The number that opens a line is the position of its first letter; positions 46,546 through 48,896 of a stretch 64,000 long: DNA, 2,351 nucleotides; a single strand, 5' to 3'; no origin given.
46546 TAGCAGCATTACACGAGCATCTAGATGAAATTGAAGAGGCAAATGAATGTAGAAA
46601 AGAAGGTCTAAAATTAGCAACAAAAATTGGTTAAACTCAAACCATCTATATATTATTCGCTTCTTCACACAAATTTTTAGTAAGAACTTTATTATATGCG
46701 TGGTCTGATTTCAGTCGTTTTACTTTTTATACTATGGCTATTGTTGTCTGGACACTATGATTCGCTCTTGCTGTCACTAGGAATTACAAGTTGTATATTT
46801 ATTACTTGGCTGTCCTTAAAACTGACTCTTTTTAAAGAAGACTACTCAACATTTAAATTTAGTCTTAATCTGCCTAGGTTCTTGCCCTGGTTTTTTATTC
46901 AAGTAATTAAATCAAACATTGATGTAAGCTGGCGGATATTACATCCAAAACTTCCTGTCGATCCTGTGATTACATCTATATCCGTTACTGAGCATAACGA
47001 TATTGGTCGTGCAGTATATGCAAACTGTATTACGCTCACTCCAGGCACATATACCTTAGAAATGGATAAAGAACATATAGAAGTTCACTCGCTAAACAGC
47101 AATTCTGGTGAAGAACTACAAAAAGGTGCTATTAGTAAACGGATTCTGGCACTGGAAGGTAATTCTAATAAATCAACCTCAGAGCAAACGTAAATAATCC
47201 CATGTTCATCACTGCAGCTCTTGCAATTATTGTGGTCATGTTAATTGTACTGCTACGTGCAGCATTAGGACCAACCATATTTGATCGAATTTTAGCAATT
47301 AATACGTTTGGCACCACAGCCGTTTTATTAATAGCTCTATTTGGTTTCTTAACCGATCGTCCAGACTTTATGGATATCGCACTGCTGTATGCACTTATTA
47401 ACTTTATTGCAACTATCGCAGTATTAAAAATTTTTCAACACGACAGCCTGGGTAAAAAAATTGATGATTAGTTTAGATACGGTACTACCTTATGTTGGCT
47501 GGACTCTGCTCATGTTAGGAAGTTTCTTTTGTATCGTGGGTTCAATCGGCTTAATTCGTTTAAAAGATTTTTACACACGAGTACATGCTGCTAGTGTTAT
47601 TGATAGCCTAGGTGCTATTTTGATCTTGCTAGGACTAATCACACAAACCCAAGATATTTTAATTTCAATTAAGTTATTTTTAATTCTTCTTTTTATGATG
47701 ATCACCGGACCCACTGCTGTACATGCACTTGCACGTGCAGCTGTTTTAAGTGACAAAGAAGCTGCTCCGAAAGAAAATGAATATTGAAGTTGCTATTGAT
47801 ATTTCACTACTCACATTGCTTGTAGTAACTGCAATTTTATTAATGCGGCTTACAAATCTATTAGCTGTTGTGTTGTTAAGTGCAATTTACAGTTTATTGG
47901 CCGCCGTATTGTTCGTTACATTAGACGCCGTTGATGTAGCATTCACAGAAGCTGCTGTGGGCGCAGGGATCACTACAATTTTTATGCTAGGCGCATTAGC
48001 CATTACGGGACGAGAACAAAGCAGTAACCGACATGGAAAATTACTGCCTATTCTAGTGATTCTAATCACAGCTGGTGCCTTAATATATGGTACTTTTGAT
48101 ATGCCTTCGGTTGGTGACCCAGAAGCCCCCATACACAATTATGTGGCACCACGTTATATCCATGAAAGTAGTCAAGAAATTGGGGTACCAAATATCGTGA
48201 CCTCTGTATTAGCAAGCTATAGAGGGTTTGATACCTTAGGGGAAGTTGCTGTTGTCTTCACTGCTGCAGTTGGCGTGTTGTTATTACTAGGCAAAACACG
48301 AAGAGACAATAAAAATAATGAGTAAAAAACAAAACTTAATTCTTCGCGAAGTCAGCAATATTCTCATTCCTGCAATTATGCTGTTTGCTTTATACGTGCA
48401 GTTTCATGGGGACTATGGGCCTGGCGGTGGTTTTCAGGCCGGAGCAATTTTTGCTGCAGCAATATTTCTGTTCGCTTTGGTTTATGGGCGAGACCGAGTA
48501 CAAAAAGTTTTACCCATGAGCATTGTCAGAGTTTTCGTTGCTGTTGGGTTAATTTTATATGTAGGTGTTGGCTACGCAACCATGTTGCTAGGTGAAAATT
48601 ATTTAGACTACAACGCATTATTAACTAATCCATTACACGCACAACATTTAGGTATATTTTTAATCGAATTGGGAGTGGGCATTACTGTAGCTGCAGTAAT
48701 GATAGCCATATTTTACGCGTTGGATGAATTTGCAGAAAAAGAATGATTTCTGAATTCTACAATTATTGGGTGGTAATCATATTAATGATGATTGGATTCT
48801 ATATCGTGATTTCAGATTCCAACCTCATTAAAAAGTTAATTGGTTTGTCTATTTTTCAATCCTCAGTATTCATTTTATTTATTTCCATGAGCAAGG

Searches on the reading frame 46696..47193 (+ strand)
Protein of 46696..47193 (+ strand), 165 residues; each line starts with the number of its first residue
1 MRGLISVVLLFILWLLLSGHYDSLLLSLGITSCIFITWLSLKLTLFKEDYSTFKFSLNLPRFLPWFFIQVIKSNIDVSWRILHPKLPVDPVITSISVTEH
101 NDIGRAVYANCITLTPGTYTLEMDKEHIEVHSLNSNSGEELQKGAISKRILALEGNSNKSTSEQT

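Call 94: search_protein_families(library=pfam, proteins=[window:46696-47193:+], max_evalue=0.001)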
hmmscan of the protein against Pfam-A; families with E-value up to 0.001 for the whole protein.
window:46696-47193:+ (165 aa): 1 family
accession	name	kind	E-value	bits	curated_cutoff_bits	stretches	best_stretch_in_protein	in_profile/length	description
PF01899.21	MNHE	-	1.6e-30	106.2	27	1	8-142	2-131/145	Na+/H+ ion antiporter subunit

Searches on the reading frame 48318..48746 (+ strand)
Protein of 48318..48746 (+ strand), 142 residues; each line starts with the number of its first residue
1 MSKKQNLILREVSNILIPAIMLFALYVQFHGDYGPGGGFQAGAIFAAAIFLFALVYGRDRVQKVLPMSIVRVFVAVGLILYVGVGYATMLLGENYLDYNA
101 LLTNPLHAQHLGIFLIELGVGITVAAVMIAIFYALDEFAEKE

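Call 95: search_protein_families(library=pfam, proteins=[window:48318-48746:+], max_evalue=0.001)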
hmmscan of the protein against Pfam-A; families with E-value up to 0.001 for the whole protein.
window:48318-48746:+ (142 aa): 1 family
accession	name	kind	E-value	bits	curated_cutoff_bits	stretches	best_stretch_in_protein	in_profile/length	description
PF04039.18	MnhB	-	7.9e-29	100.9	22.5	1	8-129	1-126/127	Domain related to MnhB subunit of Na+/H+ antiporter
